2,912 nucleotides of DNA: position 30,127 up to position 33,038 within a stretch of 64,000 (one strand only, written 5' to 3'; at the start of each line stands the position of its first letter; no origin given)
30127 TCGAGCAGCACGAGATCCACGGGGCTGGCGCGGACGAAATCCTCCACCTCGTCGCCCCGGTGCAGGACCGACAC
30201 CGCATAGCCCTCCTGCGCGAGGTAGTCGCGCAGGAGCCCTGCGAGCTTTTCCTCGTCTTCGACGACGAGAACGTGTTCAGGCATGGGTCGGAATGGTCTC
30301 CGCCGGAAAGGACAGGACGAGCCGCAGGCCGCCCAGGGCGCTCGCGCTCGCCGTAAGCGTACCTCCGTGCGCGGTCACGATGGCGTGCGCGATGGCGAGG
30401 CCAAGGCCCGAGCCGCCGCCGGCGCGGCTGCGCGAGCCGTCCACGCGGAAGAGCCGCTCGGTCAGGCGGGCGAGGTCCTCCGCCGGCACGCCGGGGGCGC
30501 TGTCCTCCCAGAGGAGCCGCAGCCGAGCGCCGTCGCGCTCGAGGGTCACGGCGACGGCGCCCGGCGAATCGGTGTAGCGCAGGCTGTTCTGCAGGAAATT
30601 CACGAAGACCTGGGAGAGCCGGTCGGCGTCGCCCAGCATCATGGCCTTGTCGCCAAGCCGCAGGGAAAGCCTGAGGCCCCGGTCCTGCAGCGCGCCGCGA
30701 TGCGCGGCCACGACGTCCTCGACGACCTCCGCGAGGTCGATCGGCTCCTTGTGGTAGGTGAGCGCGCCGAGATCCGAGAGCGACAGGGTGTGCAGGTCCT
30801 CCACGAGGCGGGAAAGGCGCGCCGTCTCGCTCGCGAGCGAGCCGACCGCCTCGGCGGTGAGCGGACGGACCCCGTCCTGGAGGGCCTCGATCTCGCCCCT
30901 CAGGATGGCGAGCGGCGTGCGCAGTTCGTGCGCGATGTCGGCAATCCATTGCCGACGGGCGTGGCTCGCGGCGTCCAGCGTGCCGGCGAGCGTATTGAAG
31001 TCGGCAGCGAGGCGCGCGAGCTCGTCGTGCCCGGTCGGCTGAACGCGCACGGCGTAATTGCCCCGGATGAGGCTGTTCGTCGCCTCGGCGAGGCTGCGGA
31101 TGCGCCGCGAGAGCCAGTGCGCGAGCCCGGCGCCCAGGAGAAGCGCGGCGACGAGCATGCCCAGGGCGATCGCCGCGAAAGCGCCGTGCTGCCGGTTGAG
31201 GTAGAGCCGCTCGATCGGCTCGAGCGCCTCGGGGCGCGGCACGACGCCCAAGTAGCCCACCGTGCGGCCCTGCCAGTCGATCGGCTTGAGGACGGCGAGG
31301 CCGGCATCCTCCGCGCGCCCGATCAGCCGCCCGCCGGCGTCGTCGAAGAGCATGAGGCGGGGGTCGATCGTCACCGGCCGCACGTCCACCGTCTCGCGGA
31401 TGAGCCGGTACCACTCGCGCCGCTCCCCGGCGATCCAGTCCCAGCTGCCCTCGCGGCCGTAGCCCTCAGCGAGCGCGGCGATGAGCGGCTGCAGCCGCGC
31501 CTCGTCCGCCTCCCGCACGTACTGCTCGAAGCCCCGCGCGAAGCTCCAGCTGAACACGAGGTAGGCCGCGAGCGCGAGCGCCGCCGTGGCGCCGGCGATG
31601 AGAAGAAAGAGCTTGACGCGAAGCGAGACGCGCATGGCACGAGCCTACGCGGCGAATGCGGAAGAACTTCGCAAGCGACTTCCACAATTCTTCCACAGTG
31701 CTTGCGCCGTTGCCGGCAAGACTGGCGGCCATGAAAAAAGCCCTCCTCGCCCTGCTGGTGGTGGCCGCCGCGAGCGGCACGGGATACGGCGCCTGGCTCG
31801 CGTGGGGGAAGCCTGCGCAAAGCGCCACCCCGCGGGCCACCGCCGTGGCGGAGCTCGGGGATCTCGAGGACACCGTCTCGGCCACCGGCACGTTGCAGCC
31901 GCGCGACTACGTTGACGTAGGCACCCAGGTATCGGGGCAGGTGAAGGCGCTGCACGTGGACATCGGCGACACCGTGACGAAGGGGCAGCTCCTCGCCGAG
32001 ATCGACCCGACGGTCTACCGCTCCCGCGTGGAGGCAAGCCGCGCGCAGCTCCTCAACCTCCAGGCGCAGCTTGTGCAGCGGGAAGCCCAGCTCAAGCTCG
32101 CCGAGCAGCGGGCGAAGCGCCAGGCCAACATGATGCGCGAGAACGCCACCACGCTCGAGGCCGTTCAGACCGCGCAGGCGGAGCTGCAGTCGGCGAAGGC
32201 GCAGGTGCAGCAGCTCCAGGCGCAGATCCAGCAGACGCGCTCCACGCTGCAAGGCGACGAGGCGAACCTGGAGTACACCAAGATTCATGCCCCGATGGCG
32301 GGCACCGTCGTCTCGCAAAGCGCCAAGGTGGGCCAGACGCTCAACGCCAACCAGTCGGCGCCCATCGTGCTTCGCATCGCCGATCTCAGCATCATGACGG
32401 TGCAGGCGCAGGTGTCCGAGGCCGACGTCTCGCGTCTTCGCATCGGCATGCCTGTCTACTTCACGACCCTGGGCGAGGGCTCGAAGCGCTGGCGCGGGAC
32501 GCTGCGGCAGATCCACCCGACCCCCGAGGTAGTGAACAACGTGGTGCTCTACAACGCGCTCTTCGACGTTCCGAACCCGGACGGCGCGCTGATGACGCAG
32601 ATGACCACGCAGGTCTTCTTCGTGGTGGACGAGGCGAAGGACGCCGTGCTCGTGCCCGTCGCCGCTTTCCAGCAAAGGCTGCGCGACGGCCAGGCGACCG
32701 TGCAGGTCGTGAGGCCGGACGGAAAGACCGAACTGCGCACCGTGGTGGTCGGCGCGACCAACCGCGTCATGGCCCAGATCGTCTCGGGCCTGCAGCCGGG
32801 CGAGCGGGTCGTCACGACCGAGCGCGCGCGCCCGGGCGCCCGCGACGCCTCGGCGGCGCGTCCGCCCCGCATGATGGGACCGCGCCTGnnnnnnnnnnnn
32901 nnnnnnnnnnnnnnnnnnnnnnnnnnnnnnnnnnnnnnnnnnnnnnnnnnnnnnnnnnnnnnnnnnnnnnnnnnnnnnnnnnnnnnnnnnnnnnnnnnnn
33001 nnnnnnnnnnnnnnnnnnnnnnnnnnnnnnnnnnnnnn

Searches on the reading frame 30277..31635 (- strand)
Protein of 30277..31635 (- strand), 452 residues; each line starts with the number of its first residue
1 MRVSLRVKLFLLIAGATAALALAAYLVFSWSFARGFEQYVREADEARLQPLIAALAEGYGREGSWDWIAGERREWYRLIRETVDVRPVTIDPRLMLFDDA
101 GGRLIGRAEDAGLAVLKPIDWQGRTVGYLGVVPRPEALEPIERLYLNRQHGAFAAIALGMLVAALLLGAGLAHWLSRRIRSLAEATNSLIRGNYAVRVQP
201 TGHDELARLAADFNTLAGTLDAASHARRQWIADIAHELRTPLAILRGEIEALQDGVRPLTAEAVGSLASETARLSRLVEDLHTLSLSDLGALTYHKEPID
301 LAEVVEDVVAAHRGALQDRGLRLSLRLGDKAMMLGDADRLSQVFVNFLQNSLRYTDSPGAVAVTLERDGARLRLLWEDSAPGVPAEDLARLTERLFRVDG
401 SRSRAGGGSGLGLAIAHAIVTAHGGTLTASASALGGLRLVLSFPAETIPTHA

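Call 13: search_protein_families(library=pfam, proteins=[window:30277-31635:-], max_evalue=0.00001)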
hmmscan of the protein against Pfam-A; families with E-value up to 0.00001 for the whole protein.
window:30277-31635:- (452 aa): 3 families
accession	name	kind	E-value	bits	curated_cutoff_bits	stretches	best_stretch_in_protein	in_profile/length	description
PF02518.31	HATPase_c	-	1.7e-22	80.4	26.4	1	335-446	1-110/111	Histidine kinase-, DNA gyrase B-, and HSP90-like ATPase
PF00512.31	HisKA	-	5.9e-15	55.5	26.9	1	226-287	1-63/66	His Kinase A (phospho-acceptor) domain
PF00672.30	HAMP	-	6.3e-11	42.9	25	1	171-220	2-51/53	HAMP domain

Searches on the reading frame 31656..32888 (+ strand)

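Call 12: search_protein_families(library=ncbifam, proteins=[window:31656-32888:+], max_evalue=0.00001)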
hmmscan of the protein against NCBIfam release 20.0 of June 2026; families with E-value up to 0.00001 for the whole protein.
window:31656-32888:+ (411 aa): 22 families
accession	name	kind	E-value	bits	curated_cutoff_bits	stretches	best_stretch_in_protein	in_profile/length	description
NF008606.0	PRK11578.1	equivalog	2.1e-92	310.1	342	1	26-394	7-368/371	macrolide transporter subunit MacA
TIGR01730.1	RND_mfp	subfamily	8.8e-57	192.5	94.9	1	63-388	4-308/322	efflux RND transporter periplasmic adaptor subunit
TIGR00999.1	8a0102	subfamily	2.4e-34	118.7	319.3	1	104-388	1-265/271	CzcB/NccB family metal efflux transporter periplasmic adaptor subunit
NF033138.2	RND-peri-MexC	equivalog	1.1e-21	77.4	625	2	43-263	21-226/375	MexC family multidrug efflux RND transporter periplasmic adaptor subunit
NF008589.1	PRK11556.1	equivalog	2.7e-21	75.9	391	1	54-388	53-374/392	MdtA/MuxA family multidrug efflux RND transporter periplasmic adaptor subunit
TIGR00998.1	8a0101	subfamily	2.4e-20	72.7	390.8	2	160-288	155-283/334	EmrA/EmrK family multidrug efflux transporter periplasmic adaptor subunit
NF045904.1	RND-peri-MexE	equivalog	4.3e-20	72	714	1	64-396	40-365/390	multidrug efflux RND transporter periplasmic adaptor subunit MexE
NF007785.0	PRK10476.1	equivalog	4.6e-20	71.7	376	2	157-286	157-284/347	multidrug transporter subunit MdtN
TIGR02971.1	heterocyst_DevB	subfamily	1.3e-19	70.8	129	2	138-287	141-279/327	ABC exporter membrane fusion protein, DevB family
NF002939.0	PRK03598.1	equivalog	1.3e-17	64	393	2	86-144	45-103/332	secretion protein HlyD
NF045680.1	DiMtlExpIhpB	equivalog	1e-14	54.3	450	1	206-387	136-308/326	divalent metal ion exporter adaptor subunit IhpB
NF007362.0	PRK09859.1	equivalog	4e-14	52.5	738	1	73-396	49-368/385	multidrug transporter subunit MdtE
TIGR03794.1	NHLM_micro_HlyD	equivalog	3.6e-13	49.2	156.2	1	67-156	39-130/421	NHLP bacteriocin system secretion protein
TIGR01843.1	type_I_hlyD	subfamily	4.4e-13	49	208.65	1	64-204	21-165/422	HlyD family type I secretion periplasmic adaptor subunit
NF011604.1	PRK15030.1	equivalog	2.5e-12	46.5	765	2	300-396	277-372/397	multidrug efflux RND transporter periplasmic adaptor subunit AcrA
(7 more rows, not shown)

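Call 13: search_protein_families(library=pfam, proteins=[window:31656-32888:+], max_evalue=0.00001)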
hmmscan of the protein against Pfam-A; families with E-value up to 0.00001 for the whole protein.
window:31656-32888:+ (411 aa): 3 families
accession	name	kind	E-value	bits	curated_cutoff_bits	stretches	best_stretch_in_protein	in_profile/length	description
PF16576.10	HlyD_D23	-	1.3e-18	67.5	30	1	70-316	2-212/214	Barrel-sandwich domain of CusB or HlyD membrane-fusion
PF13437.12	HlyD_3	-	1.8e-15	58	22.2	1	209-308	1-96/106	HlyD family secretion protein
PF00364.28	Biotin_lipoyl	-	7.9e-06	26.1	22.1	0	87-116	44-73/73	Biotin-requiring enzyme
